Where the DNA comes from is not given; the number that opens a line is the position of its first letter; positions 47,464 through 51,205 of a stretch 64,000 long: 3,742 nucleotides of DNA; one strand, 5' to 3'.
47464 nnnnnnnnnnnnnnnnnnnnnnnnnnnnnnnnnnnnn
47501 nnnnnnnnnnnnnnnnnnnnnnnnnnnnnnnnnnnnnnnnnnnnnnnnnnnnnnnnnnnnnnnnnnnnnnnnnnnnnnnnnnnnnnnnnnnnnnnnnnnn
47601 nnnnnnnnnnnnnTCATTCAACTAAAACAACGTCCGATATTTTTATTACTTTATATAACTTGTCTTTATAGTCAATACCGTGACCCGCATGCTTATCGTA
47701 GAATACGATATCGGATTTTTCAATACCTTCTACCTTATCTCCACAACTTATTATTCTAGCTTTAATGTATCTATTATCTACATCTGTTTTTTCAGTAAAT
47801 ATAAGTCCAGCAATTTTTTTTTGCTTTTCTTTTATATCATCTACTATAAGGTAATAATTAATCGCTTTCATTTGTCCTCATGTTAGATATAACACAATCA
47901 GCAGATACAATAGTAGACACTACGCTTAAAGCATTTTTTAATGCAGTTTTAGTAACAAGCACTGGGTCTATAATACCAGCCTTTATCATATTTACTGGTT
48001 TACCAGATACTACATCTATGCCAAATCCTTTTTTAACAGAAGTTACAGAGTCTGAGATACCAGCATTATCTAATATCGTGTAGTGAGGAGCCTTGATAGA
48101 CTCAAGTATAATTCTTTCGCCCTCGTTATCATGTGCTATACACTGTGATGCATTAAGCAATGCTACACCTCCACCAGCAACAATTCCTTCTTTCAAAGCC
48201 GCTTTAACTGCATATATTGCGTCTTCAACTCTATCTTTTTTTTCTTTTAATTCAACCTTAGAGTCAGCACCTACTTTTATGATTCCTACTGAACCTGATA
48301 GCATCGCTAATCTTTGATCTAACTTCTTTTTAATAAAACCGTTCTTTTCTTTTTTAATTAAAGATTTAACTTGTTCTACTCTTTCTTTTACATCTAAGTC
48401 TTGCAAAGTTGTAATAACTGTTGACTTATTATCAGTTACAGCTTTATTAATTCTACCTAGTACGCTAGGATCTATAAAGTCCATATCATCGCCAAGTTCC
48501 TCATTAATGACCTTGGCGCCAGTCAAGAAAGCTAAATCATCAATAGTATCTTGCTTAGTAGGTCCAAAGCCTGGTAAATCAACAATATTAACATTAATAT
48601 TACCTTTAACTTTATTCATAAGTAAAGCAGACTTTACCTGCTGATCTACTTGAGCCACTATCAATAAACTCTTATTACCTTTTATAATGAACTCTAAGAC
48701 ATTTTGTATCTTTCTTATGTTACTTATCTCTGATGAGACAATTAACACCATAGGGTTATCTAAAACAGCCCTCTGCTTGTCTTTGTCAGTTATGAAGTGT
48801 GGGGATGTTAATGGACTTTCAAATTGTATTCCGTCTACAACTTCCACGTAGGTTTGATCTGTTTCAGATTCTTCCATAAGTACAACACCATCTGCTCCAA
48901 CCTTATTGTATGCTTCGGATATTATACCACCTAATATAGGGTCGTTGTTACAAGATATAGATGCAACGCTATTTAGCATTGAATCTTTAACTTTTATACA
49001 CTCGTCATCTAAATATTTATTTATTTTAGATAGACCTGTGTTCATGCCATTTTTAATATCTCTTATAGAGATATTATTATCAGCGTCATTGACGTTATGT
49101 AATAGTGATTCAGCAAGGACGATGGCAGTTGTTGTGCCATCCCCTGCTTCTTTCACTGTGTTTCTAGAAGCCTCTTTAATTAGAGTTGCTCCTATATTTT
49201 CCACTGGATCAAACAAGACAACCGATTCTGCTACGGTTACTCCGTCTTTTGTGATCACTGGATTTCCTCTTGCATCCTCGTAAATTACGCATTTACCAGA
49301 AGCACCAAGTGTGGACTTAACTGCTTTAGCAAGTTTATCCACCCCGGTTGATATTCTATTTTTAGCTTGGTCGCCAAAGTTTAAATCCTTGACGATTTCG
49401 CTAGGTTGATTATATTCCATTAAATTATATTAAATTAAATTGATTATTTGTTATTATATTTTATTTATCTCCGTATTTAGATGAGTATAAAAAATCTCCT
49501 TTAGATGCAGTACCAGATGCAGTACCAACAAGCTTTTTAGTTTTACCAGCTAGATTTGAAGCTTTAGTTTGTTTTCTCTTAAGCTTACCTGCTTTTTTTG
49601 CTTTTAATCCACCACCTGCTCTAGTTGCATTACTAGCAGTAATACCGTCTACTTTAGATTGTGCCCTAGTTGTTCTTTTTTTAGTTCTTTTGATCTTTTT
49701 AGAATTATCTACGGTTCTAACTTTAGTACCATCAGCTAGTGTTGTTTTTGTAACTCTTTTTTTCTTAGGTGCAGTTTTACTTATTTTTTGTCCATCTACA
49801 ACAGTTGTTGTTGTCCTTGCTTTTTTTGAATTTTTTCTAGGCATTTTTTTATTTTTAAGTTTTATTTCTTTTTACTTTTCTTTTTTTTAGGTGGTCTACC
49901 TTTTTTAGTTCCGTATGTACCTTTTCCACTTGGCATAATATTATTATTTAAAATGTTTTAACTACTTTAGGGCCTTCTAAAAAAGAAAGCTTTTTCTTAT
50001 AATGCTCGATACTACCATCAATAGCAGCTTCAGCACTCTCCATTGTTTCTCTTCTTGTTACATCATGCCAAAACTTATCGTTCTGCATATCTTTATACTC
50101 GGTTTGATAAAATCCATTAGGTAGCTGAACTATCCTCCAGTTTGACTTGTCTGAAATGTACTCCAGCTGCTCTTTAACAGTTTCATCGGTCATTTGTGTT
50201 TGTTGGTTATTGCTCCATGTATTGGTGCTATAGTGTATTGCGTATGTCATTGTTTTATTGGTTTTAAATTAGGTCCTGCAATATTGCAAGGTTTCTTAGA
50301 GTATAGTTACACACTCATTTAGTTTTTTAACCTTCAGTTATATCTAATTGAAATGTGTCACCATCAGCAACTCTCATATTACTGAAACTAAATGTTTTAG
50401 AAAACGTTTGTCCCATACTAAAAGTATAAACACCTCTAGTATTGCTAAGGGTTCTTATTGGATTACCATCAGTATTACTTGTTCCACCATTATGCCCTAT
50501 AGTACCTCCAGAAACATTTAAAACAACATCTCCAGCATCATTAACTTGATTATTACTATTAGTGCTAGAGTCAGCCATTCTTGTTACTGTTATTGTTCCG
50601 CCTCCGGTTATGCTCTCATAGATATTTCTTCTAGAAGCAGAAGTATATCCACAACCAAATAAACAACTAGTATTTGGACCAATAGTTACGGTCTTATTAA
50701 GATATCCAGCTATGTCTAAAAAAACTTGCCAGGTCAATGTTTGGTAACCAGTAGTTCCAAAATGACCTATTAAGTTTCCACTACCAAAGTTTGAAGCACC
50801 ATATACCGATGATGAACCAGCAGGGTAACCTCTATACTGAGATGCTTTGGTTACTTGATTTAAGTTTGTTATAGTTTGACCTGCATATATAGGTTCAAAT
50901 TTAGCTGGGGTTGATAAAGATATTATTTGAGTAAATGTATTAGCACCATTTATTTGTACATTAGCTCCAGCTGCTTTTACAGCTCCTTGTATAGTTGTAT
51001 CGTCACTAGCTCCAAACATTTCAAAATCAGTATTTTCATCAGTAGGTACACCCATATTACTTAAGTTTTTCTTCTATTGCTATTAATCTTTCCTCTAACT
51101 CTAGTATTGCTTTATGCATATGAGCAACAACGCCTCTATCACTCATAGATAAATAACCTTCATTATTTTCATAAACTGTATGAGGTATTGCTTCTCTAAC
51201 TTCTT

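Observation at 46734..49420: Complete groEL-groES pair inside the virion module, in inverted order and translationally chained to two more genes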

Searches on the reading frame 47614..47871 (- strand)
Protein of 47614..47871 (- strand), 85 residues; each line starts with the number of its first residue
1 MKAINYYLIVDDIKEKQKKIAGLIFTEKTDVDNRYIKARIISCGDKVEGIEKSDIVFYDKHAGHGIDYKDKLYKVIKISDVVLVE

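Call 3: search_protein_families(library=pfam, proteins=[window:47614-47871:-], max_evalue=1)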
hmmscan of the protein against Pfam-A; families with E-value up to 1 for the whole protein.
window:47614-47871:- (85 aa): 1 family
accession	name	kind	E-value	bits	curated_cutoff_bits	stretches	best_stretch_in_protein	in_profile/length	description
PF00166.26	Cpn10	-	2e-05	25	21.1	1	2-83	3-91/93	Chaperonin 10 Kd subunit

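Call 4: search_protein_families(library=phrogs, proteins=[window:47614-47871:-], max_evalue=0.01)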
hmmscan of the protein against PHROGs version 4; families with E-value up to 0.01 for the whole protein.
window:47614-47871:- (85 aa): 2 families
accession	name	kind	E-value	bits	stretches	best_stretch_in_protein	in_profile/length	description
phrog_3188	-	other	3.2e-10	40.7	1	1-84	3-93/96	co-chaperonin GroES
phrog_13932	-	other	0.0096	16.7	0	2-84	112-198/200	co-chaperonin GroES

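Call 7: search_dna_similar(query=window:47614-47871:-, collection=phages, mode=protein, max_rows=40, max_evalue=0.01)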
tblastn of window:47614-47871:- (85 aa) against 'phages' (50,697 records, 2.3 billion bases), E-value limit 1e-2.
Records with a match: 2; places in all: 2; records where one place covers at least 80% of the query: 1.
Best place of each record, by identity: <60% 2.
By first word of the organism name: Caudoviricetes 1; Maribacter 1.
By host as written in the record: - 1; Maribacter halichondriae 1.
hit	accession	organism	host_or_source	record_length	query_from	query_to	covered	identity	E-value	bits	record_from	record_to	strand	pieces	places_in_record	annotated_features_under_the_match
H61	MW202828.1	Caudoviricetes sp.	Manatee Spring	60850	1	84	99%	33.3%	4e-3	39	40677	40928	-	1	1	chaperonin 10 kd subunit | repressor protein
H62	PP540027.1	Maribacter phage Panino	Maribacter halichondriae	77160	28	84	67%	34.4%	8e-3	39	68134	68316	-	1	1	hypothetical protein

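Call 17: search_solved_structures(query=window:47614-47871:-, show_alignments=3, max_evalue=10)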
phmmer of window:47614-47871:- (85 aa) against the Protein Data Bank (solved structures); distinct sequences matched with E-value up to 10: 6.
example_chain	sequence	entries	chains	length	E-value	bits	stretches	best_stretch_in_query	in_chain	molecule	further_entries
7ekq_R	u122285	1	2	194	0.013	19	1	8-82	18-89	Cpn20 co-chaperonin subunit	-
5bvl_A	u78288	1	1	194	0.34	14.5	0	12-35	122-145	designed TIM barrel sTIM11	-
6yqy_A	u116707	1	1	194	0.35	14.5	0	12-35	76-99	de novo designed TIM barrel sTIM11noCys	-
1lep_A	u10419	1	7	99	0.61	13.7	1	50-84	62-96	CHAPERONIN-10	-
7osu_A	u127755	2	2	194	1.7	12.3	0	12-36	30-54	sTIM11noCys-SB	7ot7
7osv_A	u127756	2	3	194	7.7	10.2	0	12-41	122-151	DeNovoTIM6-SB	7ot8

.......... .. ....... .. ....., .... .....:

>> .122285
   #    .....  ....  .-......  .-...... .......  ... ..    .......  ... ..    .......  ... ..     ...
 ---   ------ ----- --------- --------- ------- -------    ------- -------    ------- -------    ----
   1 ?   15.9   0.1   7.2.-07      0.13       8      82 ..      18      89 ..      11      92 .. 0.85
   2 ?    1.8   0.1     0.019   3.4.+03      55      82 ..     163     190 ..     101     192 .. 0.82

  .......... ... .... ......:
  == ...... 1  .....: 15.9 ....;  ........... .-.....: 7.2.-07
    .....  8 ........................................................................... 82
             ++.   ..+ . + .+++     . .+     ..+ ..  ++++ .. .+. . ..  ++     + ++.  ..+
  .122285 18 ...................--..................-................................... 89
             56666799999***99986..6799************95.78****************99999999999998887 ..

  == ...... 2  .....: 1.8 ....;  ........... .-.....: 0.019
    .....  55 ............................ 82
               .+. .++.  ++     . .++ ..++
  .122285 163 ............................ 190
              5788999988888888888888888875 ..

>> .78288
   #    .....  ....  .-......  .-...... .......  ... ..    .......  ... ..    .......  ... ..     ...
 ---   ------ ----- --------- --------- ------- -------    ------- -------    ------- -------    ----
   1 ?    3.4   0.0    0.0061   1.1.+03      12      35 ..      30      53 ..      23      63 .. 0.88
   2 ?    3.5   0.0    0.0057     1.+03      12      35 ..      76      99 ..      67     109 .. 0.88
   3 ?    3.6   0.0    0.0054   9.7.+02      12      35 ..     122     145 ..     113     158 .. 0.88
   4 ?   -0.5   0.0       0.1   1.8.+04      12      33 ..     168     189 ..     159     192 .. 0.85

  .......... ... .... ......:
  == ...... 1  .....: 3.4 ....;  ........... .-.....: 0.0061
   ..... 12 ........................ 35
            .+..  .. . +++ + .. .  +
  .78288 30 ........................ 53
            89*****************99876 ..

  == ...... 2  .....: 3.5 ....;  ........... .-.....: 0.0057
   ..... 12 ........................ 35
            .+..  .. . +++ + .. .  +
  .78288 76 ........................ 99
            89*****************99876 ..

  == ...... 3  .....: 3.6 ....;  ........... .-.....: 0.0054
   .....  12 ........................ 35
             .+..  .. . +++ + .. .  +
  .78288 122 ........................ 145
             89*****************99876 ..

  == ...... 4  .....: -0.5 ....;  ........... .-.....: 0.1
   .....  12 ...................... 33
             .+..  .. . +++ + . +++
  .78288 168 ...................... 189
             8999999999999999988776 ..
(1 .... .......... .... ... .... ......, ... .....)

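Call 40: search_protein_families(library=ncbifam, proteins=[window:47614-47871:-], max_evalue=0.1)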
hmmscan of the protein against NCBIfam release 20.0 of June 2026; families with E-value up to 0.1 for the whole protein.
window:47614-47871:- (85 aa): 8 families
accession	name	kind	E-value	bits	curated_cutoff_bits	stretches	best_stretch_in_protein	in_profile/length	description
NF001537.0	PRK00364.3-3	equivalog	1.4e-06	28.4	109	1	8-82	10-82/86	co-chaperone GroES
NF001534.0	PRK00364.2-5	equivalog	7.2e-06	25.9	120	1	2-84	3-92/94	co-chaperone GroES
NF001533.0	PRK00364.2-4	subfamily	1.7e-05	24.7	99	1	50-84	62-96/98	co-chaperone GroES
NF011106.0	PRK14533.1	equivalog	0.00032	20.5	128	1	7-82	9-86/91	co-chaperonin GroES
NF001531.0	PRK00364.2-2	subfamily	0.0013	18.7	96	1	2-83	4-91/94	co-chaperone GroES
NF001532.0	PRK00364.2-3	equivalog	0.0026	17.8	130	1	7-83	8-91/94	co-chaperone GroES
NF001538.0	PRK00364.3-4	equivalog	0.009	16.1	142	1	12-83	16-88/92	co-chaperone GroES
NF001530.0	PRK00364.1-6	equivalog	0.052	13.4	136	1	49-83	66-100/104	co-chaperone GroES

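Call 67: search_solved_structures(query=A4, max_evalue=1, show_alignments=1)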
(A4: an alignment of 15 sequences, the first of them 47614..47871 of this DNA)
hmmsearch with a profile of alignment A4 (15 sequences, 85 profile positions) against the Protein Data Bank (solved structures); distinct sequences matched with E-value up to 1: 12.
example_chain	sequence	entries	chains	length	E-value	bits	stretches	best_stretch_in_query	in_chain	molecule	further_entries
7ekq_R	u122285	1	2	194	1.9e-07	34.4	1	4-83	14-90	Cpn20 co-chaperonin subunit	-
1wnr_A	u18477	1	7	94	7.3e-06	29.3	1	6-83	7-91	10 kDa chaperonin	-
4v4o_O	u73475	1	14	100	9.3e-06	29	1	6-83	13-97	cpn10(GroES)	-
8wux_a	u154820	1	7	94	0.001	22.5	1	7-82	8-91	Co-chaperonin GroES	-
8wuw_a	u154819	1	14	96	0.0011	22.4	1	7-82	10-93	Co-chaperonin GroES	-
1lep_A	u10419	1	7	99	0.0064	19.9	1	50-84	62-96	CHAPERONIN-10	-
8wuc_a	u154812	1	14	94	0.015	18.7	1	6-84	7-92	Co-chaperonin GroES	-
1hx5_A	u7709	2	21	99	0.021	18.2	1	50-84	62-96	10 KDA CHAPERONIN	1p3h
7ekq_P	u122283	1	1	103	0.027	17.9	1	1-71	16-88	Chaperonin 11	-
3nx6_A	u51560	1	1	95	0.051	17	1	5-84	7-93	10kDa chaperonin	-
1zos_A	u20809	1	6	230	0.75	13.3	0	41-69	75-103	5'-methylthioadenosine / S-adenosylhomocysteine nucleosidase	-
3mms_A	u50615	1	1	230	0.83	13.2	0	42-69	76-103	5'-methylthioadenosine / S-adenosylhomocysteine nucleosidase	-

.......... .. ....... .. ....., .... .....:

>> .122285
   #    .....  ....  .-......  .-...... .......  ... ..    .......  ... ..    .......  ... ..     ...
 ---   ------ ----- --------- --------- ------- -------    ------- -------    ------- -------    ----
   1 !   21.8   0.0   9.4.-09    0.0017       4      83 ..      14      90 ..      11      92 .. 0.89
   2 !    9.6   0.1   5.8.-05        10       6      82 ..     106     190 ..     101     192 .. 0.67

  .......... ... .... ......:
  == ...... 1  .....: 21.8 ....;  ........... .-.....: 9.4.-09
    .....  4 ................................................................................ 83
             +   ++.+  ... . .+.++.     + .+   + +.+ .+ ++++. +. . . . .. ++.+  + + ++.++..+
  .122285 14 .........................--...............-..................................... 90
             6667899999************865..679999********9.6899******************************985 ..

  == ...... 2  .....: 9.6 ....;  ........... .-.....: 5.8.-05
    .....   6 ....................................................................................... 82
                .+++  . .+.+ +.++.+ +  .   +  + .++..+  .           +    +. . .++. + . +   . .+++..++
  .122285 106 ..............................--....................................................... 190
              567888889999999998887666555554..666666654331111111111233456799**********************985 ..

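Call 68: search_protein_families(library=pfam, alignment_id=A4, max_evalue=0.01)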
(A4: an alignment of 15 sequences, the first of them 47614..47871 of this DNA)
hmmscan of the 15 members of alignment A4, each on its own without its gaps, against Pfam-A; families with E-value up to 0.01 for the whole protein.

A. member 1, window:47614-47871:- (85 aa): 1 family
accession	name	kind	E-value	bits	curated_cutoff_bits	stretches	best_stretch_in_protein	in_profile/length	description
PF00166.26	Cpn10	-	2e-05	25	21.1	1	2-83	3-91/93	Chaperonin 10 Kd subunit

B. families by the number of members that match (of 15 scanned): 1 family
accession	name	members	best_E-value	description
PF00166.26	Cpn10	15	5e-10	Chaperonin 10 Kd subunit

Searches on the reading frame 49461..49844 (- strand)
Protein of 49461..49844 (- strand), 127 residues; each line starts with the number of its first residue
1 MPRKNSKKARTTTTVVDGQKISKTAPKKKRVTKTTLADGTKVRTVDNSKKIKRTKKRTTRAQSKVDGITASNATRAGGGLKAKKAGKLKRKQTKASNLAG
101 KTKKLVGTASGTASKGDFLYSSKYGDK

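Call 3: search_protein_families(library=pfam, proteins=[window:49461-49844:-], max_evalue=1)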
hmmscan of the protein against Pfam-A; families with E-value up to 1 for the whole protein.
window:49461-49844:- (127 aa): 1 family
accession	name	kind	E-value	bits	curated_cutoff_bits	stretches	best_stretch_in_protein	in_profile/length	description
PF09831.14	DUF2058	-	0.69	10.5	25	1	32-123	7-96/174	Uncharacterized protein conserved in bacteria (DUF2058)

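Call 4: search_protein_families(library=phrogs, proteins=[window:49461-49844:-], max_evalue=0.01)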
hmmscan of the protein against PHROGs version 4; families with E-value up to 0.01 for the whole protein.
window:49461-49844:- (127 aa): 0 families

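Call 40: search_protein_families(library=ncbifam, proteins=[window:49461-49844:-], max_evalue=0.1)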
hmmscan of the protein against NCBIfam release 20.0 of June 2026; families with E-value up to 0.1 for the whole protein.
window:49461-49844:- (127 aa): 2 families
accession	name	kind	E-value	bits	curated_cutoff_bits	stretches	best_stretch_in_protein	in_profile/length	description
TIGR02634.1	xylF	equivalog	0.0027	17.3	389.55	1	50-91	170-211/302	D-xylose ABC transporter substrate-binding protein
TIGR01662.1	HAD-SF-IIIA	subfamily_domain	0.024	14.7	44.6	1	16-96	18-99/141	HAD-IIIA family hydrolase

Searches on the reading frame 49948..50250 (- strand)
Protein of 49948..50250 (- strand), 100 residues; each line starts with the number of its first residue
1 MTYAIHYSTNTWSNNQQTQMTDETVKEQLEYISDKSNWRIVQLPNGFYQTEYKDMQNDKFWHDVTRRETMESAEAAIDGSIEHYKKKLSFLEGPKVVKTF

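Call 3: search_protein_families(library=pfam, proteins=[window:49948-50250:-], max_evalue=1)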
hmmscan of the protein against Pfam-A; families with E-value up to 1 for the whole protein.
window:49948-50250:- (100 aa): 4 families
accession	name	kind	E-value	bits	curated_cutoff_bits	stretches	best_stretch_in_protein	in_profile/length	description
PF10126.14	Nit_Regul_Hom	-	0.12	12.8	23.8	1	46-78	28-59/107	Uncharacterized protein, homolog of nitrogen regulatory protein PII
PF16760.10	CBM53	-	0.15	12.8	27.6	1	5-27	15-34/57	Starch/carbohydrate-binding module (family 53)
PF15764.10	DUF4693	-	0.19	11.6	27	1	13-78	30-92/285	Domain of unknown function (DUF4693)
PF18151.6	DUF5601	-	0.27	11.8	23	0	45-71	25-51/65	Domain of unknown function (DUF5601)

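Call 4: search_protein_families(library=phrogs, proteins=[window:49948-50250:-], max_evalue=0.01)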
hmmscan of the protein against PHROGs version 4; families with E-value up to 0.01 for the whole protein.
window:49948-50250:- (100 aa): 0 families

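Call 40: search_protein_families(library=ncbifam, proteins=[window:49948-50250:-], max_evalue=0.1)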
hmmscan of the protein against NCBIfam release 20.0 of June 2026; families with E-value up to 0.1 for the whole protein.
window:49948-50250:- (100 aa): 1 family
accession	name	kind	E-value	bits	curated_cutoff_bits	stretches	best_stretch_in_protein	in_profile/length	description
NF002317.0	PRK01250.1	equivalog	0.044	13.7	200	1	29-86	121-175/176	inorganic diphosphatase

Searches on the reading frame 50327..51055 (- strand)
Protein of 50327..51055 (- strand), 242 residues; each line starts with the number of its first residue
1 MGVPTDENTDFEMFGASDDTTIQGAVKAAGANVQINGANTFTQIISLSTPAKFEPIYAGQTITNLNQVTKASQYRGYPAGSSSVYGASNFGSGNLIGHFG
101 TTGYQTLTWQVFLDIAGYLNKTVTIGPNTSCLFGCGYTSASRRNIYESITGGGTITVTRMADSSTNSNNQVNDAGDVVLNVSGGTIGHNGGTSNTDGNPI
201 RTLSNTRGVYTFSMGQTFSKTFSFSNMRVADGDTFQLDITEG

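Call 3: search_protein_families(library=pfam, proteins=[window:50327-51055:-], max_evalue=1)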
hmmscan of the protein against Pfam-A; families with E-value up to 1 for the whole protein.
window:50327-51055:- (242 aa): 1 family
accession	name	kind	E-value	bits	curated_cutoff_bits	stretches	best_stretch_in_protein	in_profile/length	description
PF20611.3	DUF6801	-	0.13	12.8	26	0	4-62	44-99/161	Family of unknown function (DUF6801)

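Call 4: search_protein_families(library=phrogs, proteins=[window:50327-51055:-], max_evalue=0.01)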
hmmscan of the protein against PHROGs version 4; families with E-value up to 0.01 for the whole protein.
window:50327-51055:- (242 aa): 0 families
